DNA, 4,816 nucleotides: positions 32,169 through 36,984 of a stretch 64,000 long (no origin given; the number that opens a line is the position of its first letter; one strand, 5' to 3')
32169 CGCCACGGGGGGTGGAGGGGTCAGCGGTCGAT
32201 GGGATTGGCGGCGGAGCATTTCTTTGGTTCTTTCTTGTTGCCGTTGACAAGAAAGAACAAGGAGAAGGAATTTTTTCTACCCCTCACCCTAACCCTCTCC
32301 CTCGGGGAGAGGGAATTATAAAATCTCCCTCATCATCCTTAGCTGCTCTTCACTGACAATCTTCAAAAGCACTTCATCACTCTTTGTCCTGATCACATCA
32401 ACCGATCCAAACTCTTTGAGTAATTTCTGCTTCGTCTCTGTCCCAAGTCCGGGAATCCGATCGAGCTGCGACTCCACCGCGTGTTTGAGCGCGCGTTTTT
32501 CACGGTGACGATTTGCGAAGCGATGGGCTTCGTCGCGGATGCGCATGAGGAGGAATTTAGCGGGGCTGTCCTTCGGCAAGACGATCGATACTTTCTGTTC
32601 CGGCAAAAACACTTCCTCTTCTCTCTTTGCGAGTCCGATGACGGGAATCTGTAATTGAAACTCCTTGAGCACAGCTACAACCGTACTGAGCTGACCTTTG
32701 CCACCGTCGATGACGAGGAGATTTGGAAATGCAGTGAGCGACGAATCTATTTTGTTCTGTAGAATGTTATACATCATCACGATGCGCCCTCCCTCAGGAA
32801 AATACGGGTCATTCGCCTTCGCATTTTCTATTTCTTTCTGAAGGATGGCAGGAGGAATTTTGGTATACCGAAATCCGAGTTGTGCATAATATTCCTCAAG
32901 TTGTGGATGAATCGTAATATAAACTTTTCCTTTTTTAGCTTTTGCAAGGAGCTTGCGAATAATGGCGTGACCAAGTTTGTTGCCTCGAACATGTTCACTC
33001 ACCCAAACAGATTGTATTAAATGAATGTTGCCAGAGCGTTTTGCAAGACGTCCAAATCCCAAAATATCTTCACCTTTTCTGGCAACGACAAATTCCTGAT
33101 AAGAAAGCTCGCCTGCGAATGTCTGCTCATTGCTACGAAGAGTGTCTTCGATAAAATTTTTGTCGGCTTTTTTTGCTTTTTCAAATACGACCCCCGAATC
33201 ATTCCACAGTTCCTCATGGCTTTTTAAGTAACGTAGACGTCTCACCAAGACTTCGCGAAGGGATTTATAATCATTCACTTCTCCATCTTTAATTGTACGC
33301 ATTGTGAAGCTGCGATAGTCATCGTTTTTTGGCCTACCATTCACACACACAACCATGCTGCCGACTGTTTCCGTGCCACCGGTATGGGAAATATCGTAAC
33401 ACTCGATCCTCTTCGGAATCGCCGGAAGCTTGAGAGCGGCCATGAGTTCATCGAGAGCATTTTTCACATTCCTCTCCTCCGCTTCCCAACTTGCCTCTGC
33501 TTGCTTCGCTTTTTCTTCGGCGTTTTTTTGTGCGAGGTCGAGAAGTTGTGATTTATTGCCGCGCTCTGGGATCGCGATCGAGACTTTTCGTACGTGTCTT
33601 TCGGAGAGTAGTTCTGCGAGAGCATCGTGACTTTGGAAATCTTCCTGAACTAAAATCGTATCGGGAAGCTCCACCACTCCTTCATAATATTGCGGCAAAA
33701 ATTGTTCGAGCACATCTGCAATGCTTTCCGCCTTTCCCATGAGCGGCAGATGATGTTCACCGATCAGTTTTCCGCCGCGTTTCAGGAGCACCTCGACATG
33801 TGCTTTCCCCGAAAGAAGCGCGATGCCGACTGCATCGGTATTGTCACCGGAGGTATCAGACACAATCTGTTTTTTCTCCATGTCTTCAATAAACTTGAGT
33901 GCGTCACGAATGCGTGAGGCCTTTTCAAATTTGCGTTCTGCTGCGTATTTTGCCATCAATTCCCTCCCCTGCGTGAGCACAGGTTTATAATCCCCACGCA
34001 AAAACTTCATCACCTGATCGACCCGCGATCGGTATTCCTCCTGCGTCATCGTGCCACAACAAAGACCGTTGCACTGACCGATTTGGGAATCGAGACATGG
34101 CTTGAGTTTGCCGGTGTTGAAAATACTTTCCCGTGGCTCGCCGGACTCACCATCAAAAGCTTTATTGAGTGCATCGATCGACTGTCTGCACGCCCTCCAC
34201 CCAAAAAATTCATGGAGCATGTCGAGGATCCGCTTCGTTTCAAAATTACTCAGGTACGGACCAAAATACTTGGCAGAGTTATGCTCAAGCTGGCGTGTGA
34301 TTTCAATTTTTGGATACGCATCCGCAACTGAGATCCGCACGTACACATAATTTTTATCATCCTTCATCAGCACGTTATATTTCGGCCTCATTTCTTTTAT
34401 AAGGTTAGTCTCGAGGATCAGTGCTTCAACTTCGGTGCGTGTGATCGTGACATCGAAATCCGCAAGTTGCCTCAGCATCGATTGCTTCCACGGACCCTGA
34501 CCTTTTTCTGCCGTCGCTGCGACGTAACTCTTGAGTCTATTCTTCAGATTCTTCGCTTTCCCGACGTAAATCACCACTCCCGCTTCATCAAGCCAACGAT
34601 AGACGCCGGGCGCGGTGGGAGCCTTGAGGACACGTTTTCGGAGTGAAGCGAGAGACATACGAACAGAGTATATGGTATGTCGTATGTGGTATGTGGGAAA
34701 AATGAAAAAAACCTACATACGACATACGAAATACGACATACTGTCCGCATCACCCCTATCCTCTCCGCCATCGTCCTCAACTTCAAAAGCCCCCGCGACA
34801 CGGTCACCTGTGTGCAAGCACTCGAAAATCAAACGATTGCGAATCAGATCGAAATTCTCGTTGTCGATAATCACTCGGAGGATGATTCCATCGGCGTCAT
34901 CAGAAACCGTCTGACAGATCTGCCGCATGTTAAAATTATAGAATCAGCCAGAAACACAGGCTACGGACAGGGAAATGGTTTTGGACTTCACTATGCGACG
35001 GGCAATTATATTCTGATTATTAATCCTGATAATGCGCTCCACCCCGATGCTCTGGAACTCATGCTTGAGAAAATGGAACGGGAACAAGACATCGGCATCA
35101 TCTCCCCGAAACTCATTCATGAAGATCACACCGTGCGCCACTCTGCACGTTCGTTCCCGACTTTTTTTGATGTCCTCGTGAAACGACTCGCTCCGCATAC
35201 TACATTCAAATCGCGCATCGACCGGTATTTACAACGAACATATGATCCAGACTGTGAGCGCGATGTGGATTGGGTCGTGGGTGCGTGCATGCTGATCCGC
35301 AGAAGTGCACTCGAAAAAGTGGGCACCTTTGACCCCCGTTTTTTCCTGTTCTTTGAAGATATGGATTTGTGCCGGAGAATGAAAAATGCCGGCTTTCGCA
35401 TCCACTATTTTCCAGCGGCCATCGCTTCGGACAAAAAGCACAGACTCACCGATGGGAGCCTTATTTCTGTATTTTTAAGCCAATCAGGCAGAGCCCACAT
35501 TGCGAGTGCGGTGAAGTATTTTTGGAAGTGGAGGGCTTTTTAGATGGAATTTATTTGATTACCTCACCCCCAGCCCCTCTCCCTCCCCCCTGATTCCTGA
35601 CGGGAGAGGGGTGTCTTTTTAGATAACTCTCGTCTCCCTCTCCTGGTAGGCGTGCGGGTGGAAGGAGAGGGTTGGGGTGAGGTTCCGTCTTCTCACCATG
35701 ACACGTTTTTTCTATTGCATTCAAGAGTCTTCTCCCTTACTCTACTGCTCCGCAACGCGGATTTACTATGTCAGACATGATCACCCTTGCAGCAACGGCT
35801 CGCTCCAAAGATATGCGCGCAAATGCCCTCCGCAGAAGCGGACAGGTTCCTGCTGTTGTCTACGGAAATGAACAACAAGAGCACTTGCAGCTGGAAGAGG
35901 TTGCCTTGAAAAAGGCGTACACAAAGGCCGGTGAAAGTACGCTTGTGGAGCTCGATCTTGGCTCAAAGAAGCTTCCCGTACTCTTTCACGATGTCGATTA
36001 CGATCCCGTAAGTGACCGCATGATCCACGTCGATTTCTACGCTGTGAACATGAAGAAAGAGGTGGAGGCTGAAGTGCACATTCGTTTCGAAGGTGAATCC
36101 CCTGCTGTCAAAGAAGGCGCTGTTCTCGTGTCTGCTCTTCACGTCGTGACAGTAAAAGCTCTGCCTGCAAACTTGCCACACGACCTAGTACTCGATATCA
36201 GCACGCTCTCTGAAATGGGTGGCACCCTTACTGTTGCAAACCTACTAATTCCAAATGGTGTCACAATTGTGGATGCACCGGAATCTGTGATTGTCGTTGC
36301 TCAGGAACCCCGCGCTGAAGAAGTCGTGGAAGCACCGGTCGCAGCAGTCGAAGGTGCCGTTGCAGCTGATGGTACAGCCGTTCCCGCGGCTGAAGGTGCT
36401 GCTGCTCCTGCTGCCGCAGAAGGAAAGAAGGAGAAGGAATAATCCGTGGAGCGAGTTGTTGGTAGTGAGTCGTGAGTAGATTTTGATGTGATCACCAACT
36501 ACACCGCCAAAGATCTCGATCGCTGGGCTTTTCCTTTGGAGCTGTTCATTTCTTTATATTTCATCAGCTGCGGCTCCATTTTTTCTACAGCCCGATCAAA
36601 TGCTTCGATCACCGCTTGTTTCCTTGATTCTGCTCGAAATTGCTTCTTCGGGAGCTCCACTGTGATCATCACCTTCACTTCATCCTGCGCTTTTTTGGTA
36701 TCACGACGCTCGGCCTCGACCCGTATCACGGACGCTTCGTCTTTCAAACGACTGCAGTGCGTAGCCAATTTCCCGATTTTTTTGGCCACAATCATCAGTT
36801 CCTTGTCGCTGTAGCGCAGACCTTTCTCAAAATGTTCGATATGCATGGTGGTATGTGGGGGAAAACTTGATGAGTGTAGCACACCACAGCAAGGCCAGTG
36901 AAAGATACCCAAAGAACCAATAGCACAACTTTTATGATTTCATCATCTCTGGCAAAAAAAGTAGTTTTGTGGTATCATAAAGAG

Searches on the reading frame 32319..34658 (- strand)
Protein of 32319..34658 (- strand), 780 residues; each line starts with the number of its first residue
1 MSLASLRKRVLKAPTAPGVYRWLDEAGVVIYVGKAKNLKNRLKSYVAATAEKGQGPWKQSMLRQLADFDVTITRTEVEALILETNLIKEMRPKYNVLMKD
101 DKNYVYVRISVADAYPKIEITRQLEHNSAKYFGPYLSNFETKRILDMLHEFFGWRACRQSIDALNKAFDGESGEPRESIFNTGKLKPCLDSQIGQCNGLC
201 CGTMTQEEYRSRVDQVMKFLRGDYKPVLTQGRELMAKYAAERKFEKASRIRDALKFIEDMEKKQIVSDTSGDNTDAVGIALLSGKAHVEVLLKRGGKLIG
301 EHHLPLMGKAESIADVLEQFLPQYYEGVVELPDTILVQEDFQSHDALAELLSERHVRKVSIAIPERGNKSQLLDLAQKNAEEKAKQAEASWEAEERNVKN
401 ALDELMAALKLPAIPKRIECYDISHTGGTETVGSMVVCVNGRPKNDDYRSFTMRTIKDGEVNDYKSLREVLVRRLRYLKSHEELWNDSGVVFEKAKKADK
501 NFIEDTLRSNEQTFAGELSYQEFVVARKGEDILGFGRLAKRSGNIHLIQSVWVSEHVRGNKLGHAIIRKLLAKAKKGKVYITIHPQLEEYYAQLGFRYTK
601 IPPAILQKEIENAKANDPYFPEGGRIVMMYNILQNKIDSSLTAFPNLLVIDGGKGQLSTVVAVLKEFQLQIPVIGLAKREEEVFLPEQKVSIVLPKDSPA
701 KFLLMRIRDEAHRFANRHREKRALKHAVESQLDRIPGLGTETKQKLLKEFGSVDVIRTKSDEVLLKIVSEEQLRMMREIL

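Call 119: search_protein_families(library=pfam, proteins=[window:32319-34658:-], max_evalue=0.001)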
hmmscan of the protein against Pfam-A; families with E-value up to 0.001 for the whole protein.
window:32319-34658:- (780 aa): 6 families
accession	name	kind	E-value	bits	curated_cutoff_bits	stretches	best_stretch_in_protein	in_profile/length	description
PF08459.17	UvrC_RNaseH_dom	-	1.3e-47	162.1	22.3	2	628-715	59-158/159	UvrC RNAse H endonuclease domain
PF22920.2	UvrC_RNaseH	-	1.6e-27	96.1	24.3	1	274-386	2-115/116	UvrC Ribonuclease H-like domain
PF01541.30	GIY-YIG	-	3.9e-09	37.1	22.6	1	17-95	2-78/78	GIY-YIG catalytic domain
PF13673.13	Acetyltransf_10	-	1.1e-08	35.6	23.6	1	513-599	21-110/128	Acetyltransferase (GNAT) domain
PF13508.13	Acetyltransf_7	-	2.3e-08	34.7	27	1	521-597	3-83/84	Acetyltransferase (GNAT) domain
PF00583.31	Acetyltransf_1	-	1.1e-07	32.5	20.7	1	519-596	32-116/116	Acetyltransferase (GNAT) family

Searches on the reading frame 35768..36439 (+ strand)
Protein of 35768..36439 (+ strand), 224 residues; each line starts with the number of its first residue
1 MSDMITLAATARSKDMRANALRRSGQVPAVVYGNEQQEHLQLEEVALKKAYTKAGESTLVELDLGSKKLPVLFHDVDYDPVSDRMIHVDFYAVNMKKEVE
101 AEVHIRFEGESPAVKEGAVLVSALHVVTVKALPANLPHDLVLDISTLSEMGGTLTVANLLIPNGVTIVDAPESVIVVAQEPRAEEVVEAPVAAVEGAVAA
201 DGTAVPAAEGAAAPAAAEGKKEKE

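Call 119: search_protein_families(library=pfam, proteins=[window:35768-36439:+], max_evalue=0.001)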
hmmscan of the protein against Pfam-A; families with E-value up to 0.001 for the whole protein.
window:35768-36439:+ (224 aa): 2 families
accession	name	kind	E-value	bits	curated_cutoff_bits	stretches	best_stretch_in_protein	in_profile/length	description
PF01386.24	Ribosomal_L25p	-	1.4e-19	70.7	23.6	1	7-90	1-82/82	Ribosomal L25p family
PF14693.11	Ribosomal_TL5_C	-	2.7e-19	69.8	27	1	98-182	1-84/84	Ribosomal protein TL5, C-terminal domain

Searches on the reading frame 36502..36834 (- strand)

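Call 119: search_protein_families(library=pfam, proteins=[window:36502-36834:-], max_evalue=0.001)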
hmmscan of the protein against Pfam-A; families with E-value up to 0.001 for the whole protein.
window:36502-36834:- (111 aa): 1 family
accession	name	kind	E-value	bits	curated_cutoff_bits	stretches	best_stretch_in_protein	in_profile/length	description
PF02482.25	Ribosomal_S30AE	-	3.3e-08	34.6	23.7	1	16-95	18-85/88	Sigma 54 modulation protein / S30EA ribosomal protein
